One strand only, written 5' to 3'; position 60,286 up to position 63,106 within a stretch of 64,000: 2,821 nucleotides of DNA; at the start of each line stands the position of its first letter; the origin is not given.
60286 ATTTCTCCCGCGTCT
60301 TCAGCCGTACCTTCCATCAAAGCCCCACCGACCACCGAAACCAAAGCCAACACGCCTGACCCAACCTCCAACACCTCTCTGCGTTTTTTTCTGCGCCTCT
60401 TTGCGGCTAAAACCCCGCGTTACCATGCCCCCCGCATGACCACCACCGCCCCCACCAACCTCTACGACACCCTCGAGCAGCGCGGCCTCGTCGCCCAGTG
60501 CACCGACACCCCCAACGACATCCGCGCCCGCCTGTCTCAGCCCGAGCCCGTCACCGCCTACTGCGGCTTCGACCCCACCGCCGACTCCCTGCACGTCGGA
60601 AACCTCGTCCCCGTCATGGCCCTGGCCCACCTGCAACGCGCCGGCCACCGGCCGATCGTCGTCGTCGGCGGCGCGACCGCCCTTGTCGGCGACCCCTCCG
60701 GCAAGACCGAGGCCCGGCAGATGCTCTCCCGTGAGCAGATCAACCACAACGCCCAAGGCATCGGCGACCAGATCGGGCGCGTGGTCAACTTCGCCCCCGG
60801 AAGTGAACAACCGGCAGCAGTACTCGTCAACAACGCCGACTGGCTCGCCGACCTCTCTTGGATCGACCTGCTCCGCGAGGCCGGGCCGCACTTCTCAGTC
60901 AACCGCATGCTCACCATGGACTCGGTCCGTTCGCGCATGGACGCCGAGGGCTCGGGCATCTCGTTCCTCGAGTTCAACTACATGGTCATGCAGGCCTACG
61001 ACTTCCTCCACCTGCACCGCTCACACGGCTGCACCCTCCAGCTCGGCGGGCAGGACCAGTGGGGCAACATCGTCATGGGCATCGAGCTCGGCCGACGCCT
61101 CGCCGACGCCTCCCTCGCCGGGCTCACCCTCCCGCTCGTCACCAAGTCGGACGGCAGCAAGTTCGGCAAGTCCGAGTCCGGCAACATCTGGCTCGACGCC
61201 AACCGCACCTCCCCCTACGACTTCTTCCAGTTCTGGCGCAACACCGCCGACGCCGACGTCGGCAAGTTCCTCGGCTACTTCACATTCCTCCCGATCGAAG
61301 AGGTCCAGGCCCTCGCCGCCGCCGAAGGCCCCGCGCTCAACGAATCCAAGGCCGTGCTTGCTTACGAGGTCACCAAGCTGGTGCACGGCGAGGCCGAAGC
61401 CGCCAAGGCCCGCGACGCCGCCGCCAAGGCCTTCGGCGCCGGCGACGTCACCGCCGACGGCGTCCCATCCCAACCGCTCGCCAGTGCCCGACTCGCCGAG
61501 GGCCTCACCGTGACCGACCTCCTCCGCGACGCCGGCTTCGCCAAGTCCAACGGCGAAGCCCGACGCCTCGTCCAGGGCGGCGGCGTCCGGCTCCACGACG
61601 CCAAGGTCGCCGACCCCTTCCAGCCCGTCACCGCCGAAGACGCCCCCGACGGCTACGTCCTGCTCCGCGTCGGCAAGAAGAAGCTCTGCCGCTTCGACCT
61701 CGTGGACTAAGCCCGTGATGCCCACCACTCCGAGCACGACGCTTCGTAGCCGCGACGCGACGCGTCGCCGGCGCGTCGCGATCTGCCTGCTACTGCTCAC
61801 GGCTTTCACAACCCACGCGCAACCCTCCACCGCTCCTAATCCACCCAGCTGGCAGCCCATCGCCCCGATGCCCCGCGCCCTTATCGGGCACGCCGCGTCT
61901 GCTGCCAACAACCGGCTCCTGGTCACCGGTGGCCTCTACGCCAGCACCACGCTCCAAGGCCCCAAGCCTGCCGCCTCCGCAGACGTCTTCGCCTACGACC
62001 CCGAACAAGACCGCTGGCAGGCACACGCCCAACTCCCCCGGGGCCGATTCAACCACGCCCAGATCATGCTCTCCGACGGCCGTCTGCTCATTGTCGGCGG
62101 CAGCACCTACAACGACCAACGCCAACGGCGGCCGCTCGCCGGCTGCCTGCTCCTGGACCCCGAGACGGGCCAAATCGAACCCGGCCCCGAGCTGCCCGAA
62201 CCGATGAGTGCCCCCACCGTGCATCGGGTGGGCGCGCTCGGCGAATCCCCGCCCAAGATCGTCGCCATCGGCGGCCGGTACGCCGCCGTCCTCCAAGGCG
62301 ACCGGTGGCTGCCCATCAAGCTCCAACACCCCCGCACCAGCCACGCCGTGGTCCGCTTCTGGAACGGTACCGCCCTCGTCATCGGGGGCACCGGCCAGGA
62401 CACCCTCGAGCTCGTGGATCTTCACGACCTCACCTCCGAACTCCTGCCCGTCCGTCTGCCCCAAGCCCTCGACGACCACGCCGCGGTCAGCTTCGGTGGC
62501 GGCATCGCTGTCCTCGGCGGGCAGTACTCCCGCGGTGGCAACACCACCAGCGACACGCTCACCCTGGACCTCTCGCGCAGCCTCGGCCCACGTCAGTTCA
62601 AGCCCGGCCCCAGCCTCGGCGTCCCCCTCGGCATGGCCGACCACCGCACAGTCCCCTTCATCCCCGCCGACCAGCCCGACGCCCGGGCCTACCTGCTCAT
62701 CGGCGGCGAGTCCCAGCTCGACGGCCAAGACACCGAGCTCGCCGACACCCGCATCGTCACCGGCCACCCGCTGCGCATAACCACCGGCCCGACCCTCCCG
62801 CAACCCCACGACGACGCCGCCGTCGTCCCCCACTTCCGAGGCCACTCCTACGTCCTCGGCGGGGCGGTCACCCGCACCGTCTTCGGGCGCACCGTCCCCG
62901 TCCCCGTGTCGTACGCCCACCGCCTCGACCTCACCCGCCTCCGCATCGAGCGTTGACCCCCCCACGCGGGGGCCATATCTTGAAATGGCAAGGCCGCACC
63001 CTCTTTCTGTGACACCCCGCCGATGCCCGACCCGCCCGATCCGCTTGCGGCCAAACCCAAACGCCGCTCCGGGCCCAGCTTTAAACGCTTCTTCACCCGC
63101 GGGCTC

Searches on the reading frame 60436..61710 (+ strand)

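Call 67: search_protein_families(library=pfam, proteins=[window:60436-61710:+], max_evalue=0.01)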
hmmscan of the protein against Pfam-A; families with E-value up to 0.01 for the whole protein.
window:60436-61710:+ (424 aa): 3 families
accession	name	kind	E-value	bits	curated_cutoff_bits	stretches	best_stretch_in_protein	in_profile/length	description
PF00579.31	tRNA-synt_1b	-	1.6e-82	277.6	21.1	1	37-333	4-291/292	tRNA synthetases class I (W and Y)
PF22421.1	SYY_C-terminal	-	1.2e-08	35.2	27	1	342-418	8-81/83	Tyrosine--tRNA ligase SYY-like C-terminal domain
PF01479.30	S4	-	0.00049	20.2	22.8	1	362-402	6-46/48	S4 domain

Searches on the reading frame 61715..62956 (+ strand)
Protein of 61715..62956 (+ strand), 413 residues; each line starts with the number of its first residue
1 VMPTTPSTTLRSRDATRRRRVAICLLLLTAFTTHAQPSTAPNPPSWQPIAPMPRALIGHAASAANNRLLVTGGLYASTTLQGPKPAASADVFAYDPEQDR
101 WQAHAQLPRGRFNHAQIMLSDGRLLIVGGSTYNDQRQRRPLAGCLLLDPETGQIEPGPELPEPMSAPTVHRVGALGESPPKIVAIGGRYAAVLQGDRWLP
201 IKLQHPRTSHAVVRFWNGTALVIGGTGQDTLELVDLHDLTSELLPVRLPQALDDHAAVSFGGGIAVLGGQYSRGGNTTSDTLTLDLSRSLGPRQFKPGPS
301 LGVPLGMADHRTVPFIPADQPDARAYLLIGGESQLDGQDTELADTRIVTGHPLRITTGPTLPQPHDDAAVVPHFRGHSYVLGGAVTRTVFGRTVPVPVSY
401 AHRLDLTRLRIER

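Call 67: search_protein_families(library=pfam, proteins=[window:61715-62956:+], max_evalue=0.01)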
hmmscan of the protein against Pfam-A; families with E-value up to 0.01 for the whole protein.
window:61715-62956:+ (413 aa): 8 families
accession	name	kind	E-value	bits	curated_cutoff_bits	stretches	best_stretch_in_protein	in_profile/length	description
PF13964.12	Kelch_6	-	4.9e-16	58.5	25.3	1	58-111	4-50/50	Kelch motif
PF24681.1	Kelch_KLHDC2_KLHL20_DRC7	-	5.3e-14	52.5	50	2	44-152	94-189/221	KLHDC2/KLHL20/DRC7 Kelch-repeats domain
PF24981.1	Beta-prop_ATRN-LZTR1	-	2.4e-13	50.4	50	1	53-137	145-227/289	Attractin/LZTR1 beta-propeller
PF13418.12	Kelch_4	-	7e-12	45.5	21.6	0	58-102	4-42/49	Galactose oxidase, central domain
PF01344.31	Kelch_1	-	5.2e-09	35.9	20.1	1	58-102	4-40/46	Kelch motif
PF13415.12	Kelch_3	-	2e-08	34.6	22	0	65-115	1-44/48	Galactose oxidase, central domain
PF07646.21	Kelch_2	-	1.6e-06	28.2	21.3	0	114-161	4-48/48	Kelch motif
PF24996.1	NANM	-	2e-05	24.1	45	1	45-130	42-125/350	N-acetylneuraminate epimerase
